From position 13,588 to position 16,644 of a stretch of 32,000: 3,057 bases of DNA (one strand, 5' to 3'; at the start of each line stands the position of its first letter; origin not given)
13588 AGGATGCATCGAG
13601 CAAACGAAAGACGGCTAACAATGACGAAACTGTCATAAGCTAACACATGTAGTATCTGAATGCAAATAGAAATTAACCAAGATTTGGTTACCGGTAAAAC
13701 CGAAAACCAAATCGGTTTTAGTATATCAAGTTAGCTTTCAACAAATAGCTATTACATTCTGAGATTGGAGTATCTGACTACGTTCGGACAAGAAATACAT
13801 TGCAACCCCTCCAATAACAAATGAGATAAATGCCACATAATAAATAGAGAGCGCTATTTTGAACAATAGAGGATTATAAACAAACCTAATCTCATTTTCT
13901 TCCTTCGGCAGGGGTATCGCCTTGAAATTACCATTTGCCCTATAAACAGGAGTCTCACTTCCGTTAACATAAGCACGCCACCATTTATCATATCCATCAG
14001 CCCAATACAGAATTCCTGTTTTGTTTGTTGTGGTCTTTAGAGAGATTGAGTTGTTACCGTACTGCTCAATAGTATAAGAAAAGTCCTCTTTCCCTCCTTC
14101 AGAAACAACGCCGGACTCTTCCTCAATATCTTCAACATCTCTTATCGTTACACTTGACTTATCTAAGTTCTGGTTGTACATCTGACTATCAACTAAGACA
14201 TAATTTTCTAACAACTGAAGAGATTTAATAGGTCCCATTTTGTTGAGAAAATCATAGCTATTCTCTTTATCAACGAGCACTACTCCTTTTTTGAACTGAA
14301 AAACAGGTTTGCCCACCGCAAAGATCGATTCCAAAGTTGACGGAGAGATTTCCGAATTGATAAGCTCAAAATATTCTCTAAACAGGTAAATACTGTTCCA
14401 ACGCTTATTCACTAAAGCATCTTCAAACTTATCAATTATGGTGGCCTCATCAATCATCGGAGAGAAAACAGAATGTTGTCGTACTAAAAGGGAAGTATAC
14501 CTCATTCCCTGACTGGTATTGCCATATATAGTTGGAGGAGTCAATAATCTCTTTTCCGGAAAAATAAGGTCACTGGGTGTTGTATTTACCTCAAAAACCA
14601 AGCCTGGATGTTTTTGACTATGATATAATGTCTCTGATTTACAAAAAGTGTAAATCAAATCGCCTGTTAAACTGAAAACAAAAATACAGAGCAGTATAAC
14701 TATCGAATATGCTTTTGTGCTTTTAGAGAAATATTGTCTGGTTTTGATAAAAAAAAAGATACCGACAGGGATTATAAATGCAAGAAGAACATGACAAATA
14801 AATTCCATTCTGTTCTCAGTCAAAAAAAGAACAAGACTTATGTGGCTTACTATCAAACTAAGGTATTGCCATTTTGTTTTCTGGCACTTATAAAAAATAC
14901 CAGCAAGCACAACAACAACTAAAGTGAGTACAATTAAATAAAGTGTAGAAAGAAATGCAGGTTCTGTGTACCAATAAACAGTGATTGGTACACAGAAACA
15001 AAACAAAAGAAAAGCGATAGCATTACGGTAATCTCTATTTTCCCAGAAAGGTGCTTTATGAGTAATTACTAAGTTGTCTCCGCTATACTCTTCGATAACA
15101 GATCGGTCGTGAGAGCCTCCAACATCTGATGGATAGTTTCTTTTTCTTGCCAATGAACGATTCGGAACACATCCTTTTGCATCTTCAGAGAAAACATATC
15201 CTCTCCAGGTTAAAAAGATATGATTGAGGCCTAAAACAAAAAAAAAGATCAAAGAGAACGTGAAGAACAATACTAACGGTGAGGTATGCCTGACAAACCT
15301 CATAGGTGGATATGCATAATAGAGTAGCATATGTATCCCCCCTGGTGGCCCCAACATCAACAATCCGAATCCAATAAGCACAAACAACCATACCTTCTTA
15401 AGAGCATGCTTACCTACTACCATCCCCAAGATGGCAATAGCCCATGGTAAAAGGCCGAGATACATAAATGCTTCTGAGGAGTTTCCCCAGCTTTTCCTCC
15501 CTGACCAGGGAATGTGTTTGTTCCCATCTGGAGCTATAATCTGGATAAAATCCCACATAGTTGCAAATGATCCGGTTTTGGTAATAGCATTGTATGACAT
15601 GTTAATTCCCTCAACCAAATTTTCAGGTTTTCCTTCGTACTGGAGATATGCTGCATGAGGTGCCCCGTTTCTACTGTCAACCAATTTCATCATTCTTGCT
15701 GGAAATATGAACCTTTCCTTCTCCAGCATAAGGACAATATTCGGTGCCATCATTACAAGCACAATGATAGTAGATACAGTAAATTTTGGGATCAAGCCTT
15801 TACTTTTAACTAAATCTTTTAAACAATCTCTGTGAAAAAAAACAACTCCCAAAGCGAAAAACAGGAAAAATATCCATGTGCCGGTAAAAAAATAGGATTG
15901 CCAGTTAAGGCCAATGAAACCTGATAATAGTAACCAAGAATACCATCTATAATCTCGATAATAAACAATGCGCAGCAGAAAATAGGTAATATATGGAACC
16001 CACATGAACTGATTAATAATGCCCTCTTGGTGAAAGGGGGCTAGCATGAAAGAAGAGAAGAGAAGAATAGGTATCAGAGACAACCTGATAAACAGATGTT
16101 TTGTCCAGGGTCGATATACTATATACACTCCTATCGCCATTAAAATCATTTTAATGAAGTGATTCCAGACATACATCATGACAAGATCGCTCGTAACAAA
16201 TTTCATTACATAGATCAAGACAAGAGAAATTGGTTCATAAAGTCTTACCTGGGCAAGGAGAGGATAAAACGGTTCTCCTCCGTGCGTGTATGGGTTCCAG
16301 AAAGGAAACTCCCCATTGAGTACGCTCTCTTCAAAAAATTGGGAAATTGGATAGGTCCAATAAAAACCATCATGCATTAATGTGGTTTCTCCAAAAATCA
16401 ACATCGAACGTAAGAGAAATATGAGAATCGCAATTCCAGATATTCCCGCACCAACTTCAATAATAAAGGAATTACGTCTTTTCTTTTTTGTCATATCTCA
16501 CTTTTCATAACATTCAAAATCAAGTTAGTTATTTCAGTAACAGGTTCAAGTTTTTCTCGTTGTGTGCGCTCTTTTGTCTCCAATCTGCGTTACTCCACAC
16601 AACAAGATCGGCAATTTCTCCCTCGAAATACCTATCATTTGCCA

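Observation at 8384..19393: GT2 + tandem YfhO-like GT-C proteins + tandem membrane-anchored AP-superfamily enzymes: a teichoic-acid-style decoration module in an unexpected setting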

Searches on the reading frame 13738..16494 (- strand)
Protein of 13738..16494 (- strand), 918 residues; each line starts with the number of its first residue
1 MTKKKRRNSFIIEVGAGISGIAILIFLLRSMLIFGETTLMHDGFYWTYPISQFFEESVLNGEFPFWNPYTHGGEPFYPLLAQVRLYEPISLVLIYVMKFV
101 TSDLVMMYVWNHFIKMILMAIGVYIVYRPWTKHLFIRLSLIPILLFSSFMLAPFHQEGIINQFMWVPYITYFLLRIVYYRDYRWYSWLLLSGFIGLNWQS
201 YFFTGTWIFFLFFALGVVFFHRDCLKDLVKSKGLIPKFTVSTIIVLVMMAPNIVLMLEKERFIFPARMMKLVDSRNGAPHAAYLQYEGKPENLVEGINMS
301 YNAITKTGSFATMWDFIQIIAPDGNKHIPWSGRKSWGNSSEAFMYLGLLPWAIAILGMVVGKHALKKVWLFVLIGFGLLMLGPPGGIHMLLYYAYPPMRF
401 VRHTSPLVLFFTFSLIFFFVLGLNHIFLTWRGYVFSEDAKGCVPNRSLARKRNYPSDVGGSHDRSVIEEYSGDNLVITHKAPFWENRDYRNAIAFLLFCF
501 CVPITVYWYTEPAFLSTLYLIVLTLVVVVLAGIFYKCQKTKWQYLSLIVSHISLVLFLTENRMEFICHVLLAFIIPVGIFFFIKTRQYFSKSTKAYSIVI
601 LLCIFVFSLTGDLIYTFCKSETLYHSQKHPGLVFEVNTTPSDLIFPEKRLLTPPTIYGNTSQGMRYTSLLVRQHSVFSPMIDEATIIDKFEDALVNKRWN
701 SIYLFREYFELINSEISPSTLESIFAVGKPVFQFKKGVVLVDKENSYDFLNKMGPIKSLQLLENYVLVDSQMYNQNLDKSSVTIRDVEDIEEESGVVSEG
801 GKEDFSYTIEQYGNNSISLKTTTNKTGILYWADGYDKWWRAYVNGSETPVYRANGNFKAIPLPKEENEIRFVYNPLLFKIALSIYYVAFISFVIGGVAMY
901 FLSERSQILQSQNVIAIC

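Call 3: search_protein_families(library=pfam, proteins=[window:13738-16494:-], max_evalue=0.01)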
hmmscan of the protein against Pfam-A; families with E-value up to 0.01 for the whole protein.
window:13738-16494:- (918 aa): 1 family
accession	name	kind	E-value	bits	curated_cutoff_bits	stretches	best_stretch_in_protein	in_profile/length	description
PF09586.16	YfhO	-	1.4e-10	40.7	28.5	1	807-884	756-834/835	Bacterial membrane protein YfhO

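Call 4: search_protein_families(library=ncbifam, proteins=[window:13738-16494:-], max_evalue=0.01)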
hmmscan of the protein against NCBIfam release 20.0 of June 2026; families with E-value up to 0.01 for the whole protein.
window:13738-16494:- (918 aa): 0 families

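Call 12: find_homologous_proteins(query=window:13738-16494:-, max_evalue=0.001)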
Query window:13738-16494:- (918 aa): 146 proteins with E <= 0.001 among 8000 candidates; the best 120 are listed.
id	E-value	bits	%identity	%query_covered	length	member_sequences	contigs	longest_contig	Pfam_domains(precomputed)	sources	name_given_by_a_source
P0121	0.0e+0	2112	100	100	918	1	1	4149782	PF09586.17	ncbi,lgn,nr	ncbi:MAG: YfhO family protein [Candidatus Scalindua sp.]|nr:YfhO family protein [Candidatus Scalindu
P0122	0.0e+0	1748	82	100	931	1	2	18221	PF09586.17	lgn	-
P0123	0.0e+0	1613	76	100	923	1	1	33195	PF09586.17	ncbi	-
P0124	4.3e-279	947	49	99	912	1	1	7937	PF09586.17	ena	-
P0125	8.0e-270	916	48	98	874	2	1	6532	PF09586.17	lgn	-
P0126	4.4e-266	904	49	95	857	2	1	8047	PF09586.17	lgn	-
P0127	4.0e-265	900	46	87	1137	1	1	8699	PF00754.32,PF09586.17,PF22633.4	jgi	jgi:hypothetical protein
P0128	9.7e-262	889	48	74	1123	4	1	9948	PF09586.17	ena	-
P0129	5.1e-258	877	47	74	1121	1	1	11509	PF09586.17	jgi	jgi:hypothetical protein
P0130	1.4e-252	859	46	74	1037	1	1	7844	PF09586.17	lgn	-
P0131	1.2e-251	856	45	74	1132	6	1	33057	PF09586.17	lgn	-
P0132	2.4e-250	852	48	74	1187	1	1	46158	PF09586.17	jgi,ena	jgi:hypothetical protein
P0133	1.7e-249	849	57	47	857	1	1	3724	PF09586.17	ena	-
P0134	2.5e-249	848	45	98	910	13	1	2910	PF09586.17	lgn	-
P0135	1.1e-248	846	43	95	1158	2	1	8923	PF00754.32,PF09586.17,PF22633.4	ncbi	-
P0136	7.5e-248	843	47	74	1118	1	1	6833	PF09586.17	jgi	-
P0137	5.5e-247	840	48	72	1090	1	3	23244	PF09586.17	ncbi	-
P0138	1.3e-246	839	46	74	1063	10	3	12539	PF09586.17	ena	-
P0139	1.4e-245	836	47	72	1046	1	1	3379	PF09586.17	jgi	jgi:hypothetical protein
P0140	7.6e-245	833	45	74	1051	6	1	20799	PF09586.17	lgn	-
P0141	8.6e-245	833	46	74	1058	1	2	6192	PF09586.17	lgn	-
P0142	5.2e-244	831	47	73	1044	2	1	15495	PF09586.17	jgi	-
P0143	7.4e-244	830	47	71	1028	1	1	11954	PF09586.17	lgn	-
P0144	2.0e-242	825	45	75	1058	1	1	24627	PF09586.17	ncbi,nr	ncbi:MAG: YfhO family protein [Deltaproteobacteria bacterium]|nr:YfhO family protein [Deltaproteobac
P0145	1.2e-241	823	47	74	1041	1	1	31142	PF09586.17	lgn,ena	-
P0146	1.7e-241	822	48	74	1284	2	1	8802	PF09586.17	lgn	-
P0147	3.2e-241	821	48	74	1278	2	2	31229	PF09586.17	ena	-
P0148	4.7e-241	821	46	74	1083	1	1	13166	PF09586.17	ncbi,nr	ncbi:MAG: YfhO family protein [Nitrospirae bacterium]|nr:YfhO family protein [Nitrospirota bacterium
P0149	8.8e-241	820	46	74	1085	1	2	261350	PF09586.17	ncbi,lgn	-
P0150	2.1e-237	809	42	87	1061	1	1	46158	PF09586.17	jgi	jgi:hypothetical protein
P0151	2.8e-237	808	46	74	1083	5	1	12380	PF09586.17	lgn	-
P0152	3.2e-236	805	45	97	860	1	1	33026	PF09586.17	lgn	-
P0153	3.3e-236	805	46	74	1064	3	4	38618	PF09586.17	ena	-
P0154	3.5e-236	805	45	74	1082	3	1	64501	PF09586.17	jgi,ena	-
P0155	3.3e-235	801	45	74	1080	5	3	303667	PF09586.17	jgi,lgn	jgi:hypothetical protein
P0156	1.5e-233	796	42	97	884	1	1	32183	PF09586.17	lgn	-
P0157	5.3e-233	794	46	74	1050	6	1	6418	PF09586.17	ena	-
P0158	1.7e-232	793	45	74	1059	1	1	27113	PF09586.17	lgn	-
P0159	4.3e-231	788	44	73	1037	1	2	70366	PF09586.17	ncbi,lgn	-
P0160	8.6e-230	784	44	73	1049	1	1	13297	PF09586.17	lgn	-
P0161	9.1e-230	783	46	73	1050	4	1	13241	PF09586.17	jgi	jgi:hypothetical protein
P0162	1.6e-229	783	43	97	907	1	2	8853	PF09586.17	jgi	jgi:hypothetical protein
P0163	2.9e-228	778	43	98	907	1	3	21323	PF09586.17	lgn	-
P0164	4.6e-228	778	43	98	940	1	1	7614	PF09586.17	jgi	jgi:hypothetical protein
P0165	5.9e-227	774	42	98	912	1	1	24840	PF09586.17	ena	-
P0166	2.4e-226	772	43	98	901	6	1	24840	PF09586.17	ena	-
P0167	4.6e-225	768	44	96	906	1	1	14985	PF09586.17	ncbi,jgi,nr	ncbi:MAG: YfhO family protein [Deltaproteobacteria bacterium]|nr:YfhO family protein [Deltaproteobac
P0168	6.1e-224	764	42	98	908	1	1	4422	PF09586.17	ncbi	-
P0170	2.1e-223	762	45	73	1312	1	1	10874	PF09586.17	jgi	jgi:hypothetical protein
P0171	7.5e-223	761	44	97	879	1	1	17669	PF09586.17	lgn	-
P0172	8.3e-223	760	44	74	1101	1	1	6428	PF09586.17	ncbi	ncbi:YfhO family protein, partial [Candidatus Latescibacterota bacterium]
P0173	1.3e-222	760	43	75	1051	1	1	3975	PF09586.17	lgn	-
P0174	1.3e-220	753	42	98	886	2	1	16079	PF09586.17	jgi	jgi:hypothetical protein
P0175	3.5e-219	748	42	99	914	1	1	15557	PF09586.17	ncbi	-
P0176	2.3e-217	742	41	98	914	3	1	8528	PF09586.17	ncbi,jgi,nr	ncbi:MAG: YfhO family protein [Deltaproteobacteria bacterium]|nr:YfhO family protein [Deltaproteobac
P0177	3.4e-215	735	42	78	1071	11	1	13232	PF09586.17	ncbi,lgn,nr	ncbi:MAG: YfhO family protein [Candidatus Aureabacteria bacterium]|nr:YfhO family protein [Candidatu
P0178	6.5e-215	734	42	98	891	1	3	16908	PF09586.17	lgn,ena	-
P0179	2.2e-214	733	43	96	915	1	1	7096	PF09586.17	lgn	-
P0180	4.6e-213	728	39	99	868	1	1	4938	PF09586.17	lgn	-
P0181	5.2e-211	721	41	84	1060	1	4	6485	PF00754.32,PF09586.17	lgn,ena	-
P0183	3.9e-208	712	38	93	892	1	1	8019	PF09586.17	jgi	jgi:hypothetical protein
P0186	5.3e-205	702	41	74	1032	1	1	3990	PF09586.17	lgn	-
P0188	1.5e-202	693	56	43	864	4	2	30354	PF09586.17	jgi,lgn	jgi:hypothetical protein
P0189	2.2e-202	693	39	98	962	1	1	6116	PF09586.17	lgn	-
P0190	1.7e-201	690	41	75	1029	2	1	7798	PF09586.17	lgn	-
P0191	7.6e-201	688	52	44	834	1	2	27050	PF09586.17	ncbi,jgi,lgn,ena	-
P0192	1.1e-198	681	42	72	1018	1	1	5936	PF09586.17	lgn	-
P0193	1.6e-196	673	39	96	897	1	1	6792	PF09586.17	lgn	-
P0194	5.0e-194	665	56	43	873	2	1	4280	PF09586.17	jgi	-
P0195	2.9e-190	653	50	46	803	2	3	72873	PF09586.17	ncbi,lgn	-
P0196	6.3e-185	635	38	97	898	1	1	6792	PF09586.17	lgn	-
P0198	2.2e-183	630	40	98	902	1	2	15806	PF09586.17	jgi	-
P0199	6.4e-183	628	50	48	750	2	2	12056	PF09586.17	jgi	-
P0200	1.9e-182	627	42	61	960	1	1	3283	PF09586.17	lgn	-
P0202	1.4e-168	581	48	47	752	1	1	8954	PF09586.17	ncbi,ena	-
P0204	2.6e-166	573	34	97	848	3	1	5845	PF09586.17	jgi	-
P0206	1.8e-163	564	34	95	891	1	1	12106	PF09586.17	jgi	jgi:hypothetical protein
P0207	9.5e-162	558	34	94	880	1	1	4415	PF09586.17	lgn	-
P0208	3.9e-159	550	47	45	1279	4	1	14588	PF00754.32,PF09586.17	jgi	-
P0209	3.0e-158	547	46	44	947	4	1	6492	PF09586.17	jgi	-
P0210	2.2e-155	537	45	46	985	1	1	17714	PF09586.17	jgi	jgi:hypothetical protein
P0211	3.3e-154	533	33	98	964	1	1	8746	PF09586.17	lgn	-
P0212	3.6e-152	527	32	97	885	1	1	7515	PF09586.17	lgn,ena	-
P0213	1.5e-151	525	45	45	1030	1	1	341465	PF09586.17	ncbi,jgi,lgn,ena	-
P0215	7.9e-151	522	33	98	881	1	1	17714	PF09586.17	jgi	jgi:hypothetical protein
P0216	1.2e-150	522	44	45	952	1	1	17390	PF09586.17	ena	-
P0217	1.1e-147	512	41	72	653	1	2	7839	PF09586.17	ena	-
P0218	6.5e-143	496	32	94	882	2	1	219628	PF09586.17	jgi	-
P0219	5.1e-132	460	32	95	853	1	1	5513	PF09586.17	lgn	-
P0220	1.8e-131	458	40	48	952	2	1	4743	PF09586.17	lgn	-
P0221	3.4e-128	447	32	93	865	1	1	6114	PF09586.17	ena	-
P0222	4.1e-128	447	43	43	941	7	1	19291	PF09586.17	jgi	jgi:hypothetical protein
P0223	1.4e-126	442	42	46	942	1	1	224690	PF09586.17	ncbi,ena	-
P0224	2.0e-125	438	40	45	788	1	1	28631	PF09586.17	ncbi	-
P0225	1.9e-124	435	39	49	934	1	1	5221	PF09586.17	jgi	jgi:membrane protein YfhO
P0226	2.6e-124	434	41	45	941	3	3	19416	PF09586.17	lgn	-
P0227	7.5e-124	433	42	46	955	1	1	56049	PF09586.17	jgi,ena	-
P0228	2.5e-123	431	42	46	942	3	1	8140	PF09586.17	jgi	jgi:hypothetical protein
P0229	1.3e-122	429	32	96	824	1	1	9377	PF09586.17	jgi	jgi:hypothetical protein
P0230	1.0e-119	419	38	44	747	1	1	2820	PF09586.17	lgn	-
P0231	1.4e-119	419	40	46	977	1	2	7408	PF09586.17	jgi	jgi:hypothetical protein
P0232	6.5e-117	410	38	37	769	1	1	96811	PF09586.17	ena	-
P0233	8.4e-115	403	41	36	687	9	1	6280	PF09586.17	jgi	-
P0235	9.8e-113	396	39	46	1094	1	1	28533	PF09586.17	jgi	jgi:hypothetical protein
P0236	1.2e-106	376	38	37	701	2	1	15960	PF09586.17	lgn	-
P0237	1.0e-105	373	39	36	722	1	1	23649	PF09586.17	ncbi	-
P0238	3.7e-103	364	30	73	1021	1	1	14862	PF09586.17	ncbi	-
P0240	2.3e-100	355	38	43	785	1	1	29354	PF09586.17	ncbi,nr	ncbi:MAG: YfhO family protein [Deltaproteobacteria bacterium]|nr:YfhO family protein [Deltaproteobac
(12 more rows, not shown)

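Call 14: find_encoding_contigs(protein=P0132, flank=10000, max_places=2)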
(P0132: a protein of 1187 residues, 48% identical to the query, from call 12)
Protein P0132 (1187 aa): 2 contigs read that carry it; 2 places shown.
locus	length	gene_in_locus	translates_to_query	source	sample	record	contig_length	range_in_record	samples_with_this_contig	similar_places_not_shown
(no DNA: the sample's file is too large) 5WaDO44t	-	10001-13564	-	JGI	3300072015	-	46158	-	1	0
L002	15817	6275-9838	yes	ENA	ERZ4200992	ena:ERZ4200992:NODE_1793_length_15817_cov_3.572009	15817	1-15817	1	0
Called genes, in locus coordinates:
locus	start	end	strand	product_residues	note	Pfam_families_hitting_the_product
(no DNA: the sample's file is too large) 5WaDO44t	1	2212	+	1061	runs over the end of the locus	PF09586:YfhO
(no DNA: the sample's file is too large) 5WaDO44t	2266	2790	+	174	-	-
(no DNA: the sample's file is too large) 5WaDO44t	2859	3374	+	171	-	-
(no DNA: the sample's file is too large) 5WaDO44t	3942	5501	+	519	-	PF02310:B12-binding, PF04055:Radical_SAM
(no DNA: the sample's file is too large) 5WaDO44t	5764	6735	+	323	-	PF13489:Methyltransf_23, PF07021:MetW (weak), PF08241:Methyltransf_11, PF08242:Methyltransf_12, PF13649:Methyltransf_25, PF13847:Methyltransf_31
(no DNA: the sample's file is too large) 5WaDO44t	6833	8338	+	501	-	PF02310:B12-binding, PF04055:Radical_SAM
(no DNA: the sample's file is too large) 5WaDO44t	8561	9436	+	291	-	PF08003:Methyltransf_9 (weak), PF01728:FtsJ (faint), PF02353:CMAS (weak), PF13489:Methyltransf_23, PF13847:Methyltransf_31, PF08241:Methyltransf_11, PF08242:Methyltransf_12, PF13649:Methyltransf_25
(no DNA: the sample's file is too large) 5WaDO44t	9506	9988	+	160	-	-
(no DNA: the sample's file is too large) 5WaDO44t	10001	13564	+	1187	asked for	PF09586:YfhO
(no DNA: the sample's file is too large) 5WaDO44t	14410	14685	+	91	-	PF01527:HTH_Tnp_1 (weak), PF13518:HTH_28 (weak)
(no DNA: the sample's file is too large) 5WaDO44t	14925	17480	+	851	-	-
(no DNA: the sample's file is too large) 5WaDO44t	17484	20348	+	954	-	PF09586:YfhO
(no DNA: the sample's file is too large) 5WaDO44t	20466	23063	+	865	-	PF09586:YfhO (weak), PF00754:F5_F8_type_C (weak)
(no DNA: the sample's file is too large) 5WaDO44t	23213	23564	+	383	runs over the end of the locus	PF13353:Fer4_12 (weak), PF04055:Radical_SAM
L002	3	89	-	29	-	?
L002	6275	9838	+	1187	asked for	PF09586:YfhO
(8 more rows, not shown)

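Call 15: find_encoding_contigs(protein=P0149, flank=10000, max_places=2)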
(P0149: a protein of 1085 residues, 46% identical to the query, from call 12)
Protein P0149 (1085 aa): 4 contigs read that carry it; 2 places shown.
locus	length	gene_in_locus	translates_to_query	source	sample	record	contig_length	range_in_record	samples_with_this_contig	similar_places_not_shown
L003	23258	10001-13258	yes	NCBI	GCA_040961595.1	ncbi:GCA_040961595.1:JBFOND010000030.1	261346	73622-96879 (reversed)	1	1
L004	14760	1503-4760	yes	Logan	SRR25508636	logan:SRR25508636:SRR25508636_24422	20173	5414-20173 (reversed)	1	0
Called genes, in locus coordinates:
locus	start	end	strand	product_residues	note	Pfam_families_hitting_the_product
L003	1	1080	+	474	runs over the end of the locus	PF02310:B12-binding, PF04055:Radical_SAM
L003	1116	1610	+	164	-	-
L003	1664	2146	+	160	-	PF01467:CTP_transf_like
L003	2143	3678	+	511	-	PF01467:CTP_transf_like, PF00294:PfkB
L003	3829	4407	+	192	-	PF13580:SIS_2, PF01380:SIS (faint)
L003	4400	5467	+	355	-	PF04055:Radical_SAM, PF13186:SPASM (weak)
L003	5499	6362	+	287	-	PF13292:DXP_synthase_N, PF00456:Transketolase_N, PF00676:E1_dh (weak), PF02775:TPP_enzyme_C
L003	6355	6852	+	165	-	PF02779:Transket_pyr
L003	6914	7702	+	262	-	PF00535:Glycos_transf_2, PF10111:Glyco_tranf_2_2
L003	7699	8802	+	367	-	PF04055:Radical_SAM, PF13186:SPASM (weak)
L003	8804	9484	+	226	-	PF01261:AP_endonuc_2 (faint)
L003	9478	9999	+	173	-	-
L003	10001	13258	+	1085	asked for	PF09586:YfhO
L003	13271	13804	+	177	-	-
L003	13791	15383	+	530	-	PF02310:B12-binding, PF04055:Radical_SAM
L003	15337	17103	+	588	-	-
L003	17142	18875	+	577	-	-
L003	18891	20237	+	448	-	-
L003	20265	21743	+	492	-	PF01943:Polysacc_synt, PF13440:Polysacc_synt_3, PF03023:MurJ (weak), PF01554:MatE (weak)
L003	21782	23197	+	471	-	-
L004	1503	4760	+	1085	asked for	PF09586:YfhO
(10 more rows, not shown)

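Call 16: find_encoding_contigs(protein=P0155, flank=10000, max_places=2)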
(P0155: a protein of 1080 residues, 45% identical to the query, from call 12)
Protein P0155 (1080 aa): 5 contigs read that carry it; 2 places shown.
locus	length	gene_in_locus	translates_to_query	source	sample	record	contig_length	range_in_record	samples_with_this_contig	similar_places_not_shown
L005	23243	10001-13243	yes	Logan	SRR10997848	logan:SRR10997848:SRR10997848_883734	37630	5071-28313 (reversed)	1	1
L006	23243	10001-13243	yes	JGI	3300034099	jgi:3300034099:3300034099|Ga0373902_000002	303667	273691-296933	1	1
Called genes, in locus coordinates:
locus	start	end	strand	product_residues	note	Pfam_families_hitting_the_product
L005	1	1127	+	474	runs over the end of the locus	PF02310:B12-binding, PF04055:Radical_SAM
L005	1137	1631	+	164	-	-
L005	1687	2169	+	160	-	PF01467:CTP_transf_like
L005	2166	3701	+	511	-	PF01467:CTP_transf_like, PF00294:PfkB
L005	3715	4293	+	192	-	PF13580:SIS_2, PF01380:SIS (weak)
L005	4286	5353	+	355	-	PF04055:Radical_SAM, PF13186:SPASM (weak)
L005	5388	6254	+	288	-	PF13292:DXP_synthase_N, PF00456:Transketolase_N, PF00676:E1_dh (weak), PF02775:TPP_enzyme_C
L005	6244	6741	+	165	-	PF02779:Transket_pyr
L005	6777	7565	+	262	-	PF00535:Glycos_transf_2, PF10111:Glyco_tranf_2_2 (weak)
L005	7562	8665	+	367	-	PF04055:Radical_SAM, PF13186:SPASM (weak)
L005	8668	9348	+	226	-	PF01261:AP_endonuc_2 (faint)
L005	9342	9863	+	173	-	-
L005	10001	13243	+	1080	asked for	PF09586:YfhO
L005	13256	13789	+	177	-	-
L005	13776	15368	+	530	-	PF02310:B12-binding, PF04055:Radical_SAM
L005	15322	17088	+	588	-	-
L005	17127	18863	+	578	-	-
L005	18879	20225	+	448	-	-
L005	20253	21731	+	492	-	PF01554:MatE (faint), PF01943:Polysacc_synt, PF13440:Polysacc_synt_3, PF03023:MurJ (weak)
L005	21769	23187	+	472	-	-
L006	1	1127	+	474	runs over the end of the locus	PF02310:B12-binding, PF04055:Radical_SAM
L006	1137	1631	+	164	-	-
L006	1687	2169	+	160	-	PF01467:CTP_transf_like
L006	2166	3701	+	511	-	PF01467:CTP_transf_like, PF00294:PfkB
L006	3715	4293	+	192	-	PF13580:SIS_2, PF01380:SIS (weak)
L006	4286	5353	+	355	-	PF04055:Radical_SAM, PF13186:SPASM (weak)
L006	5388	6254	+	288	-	PF13292:DXP_synthase_N, PF00456:Transketolase_N, PF00676:E1_dh (weak), PF02775:TPP_enzyme_C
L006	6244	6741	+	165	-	PF02779:Transket_pyr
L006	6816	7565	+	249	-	PF00535:Glycos_transf_2, PF10111:Glyco_tranf_2_2 (weak)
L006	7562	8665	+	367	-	PF04055:Radical_SAM, PF13186:SPASM (weak)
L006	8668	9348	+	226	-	PF01261:AP_endonuc_2 (faint)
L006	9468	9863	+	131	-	-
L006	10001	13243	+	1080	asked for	PF09586:YfhO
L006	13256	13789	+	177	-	-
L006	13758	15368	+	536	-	PF02310:B12-binding, PF04055:Radical_SAM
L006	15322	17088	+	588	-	-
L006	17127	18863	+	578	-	-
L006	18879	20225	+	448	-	-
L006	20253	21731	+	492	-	PF01554:MatE (faint), PF01943:Polysacc_synt, PF13440:Polysacc_synt_3, PF03023:MurJ (weak)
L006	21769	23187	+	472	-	-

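Call 35: search_protein_families(library=pfam, proteins=[window:13738-16494:-], max_evalue=5)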
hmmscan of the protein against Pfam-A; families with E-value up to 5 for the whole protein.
window:13738-16494:- (918 aa): 4 families
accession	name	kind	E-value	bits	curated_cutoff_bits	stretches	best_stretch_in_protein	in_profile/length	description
PF09586.16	YfhO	-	1.4e-10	40.7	28.5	1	807-884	756-834/835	Bacterial membrane protein YfhO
PF05737.18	Collagen_bind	-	0.13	12.9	27.5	1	758-816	27-84/131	Collagen binding domain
PF02529.20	PetG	-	0.36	11.2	23.7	1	521-536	9-24/36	Cytochrome B6-F complex subunit 5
PF10745.14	DUF2530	-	3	8.6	25.5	0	342-382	15-55/77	Protein of unknown function (DUF2530)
